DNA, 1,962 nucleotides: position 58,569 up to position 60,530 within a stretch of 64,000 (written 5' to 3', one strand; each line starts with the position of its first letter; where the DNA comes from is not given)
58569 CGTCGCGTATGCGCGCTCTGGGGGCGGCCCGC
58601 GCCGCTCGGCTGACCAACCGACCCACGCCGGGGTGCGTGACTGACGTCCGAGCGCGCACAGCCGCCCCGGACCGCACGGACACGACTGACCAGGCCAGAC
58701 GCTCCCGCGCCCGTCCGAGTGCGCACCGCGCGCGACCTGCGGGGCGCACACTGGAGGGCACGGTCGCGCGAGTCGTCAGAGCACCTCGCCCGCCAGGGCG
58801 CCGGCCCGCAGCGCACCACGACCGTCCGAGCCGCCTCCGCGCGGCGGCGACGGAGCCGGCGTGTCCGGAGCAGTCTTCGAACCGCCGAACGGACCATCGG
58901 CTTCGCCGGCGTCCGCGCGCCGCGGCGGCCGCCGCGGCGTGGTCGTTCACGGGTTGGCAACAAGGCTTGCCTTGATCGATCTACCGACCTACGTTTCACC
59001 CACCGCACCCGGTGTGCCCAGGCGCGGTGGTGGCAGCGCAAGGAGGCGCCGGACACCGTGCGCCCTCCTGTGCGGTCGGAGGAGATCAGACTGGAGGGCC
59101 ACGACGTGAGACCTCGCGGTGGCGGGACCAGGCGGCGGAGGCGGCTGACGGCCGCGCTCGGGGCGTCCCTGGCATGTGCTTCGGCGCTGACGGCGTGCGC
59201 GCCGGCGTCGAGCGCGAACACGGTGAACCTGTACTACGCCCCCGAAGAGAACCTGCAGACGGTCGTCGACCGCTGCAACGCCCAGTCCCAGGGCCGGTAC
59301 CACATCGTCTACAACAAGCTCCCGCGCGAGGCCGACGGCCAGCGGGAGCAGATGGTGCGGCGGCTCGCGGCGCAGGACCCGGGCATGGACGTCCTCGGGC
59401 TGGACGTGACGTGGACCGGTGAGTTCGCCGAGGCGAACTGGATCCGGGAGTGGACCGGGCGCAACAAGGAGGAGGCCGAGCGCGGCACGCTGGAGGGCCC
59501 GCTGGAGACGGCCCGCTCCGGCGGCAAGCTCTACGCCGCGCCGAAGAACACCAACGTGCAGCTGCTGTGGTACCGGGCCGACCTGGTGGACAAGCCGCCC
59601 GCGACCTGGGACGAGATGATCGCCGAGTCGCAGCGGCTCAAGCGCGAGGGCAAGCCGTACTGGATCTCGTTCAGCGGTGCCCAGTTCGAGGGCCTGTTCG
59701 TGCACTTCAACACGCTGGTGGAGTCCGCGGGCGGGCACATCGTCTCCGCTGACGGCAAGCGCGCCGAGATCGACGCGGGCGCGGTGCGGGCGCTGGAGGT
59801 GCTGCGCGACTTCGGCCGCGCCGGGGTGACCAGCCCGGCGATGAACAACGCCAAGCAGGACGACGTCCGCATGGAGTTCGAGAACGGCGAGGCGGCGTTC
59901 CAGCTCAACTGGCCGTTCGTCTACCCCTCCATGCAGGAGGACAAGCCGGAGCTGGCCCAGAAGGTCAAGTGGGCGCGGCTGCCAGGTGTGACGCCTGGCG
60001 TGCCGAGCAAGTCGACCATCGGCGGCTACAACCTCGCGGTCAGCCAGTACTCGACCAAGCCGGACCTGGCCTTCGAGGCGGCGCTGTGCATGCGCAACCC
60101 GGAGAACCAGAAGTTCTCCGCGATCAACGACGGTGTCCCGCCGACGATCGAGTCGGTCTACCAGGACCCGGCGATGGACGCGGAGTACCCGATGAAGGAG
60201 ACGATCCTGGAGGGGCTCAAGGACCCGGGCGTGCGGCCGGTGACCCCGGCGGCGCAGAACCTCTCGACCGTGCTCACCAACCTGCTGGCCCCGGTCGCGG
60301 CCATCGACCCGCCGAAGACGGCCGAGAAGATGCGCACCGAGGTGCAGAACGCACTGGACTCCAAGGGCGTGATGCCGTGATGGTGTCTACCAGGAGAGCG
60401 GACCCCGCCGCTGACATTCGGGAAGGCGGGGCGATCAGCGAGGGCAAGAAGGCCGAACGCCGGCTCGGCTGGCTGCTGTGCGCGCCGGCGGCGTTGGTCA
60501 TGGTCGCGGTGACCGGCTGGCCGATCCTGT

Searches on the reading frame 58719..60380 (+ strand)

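Call 6: search_protein_families(library=pfam, proteins=[window:58719-60380:+])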
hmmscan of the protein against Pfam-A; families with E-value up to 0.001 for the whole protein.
window:58719-60380:+ (553 aa): 2 families
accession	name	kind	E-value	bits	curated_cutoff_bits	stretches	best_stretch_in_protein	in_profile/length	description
PF01547.30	SBP_bac_1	-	1.9e-27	97.5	26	1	206-465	34-307/307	Bacterial extracellular solute-binding protein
PF13416.11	SBP_bac_8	-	1.7e-21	77.7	27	1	216-488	32-273/279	Bacterial extracellular solute-binding protein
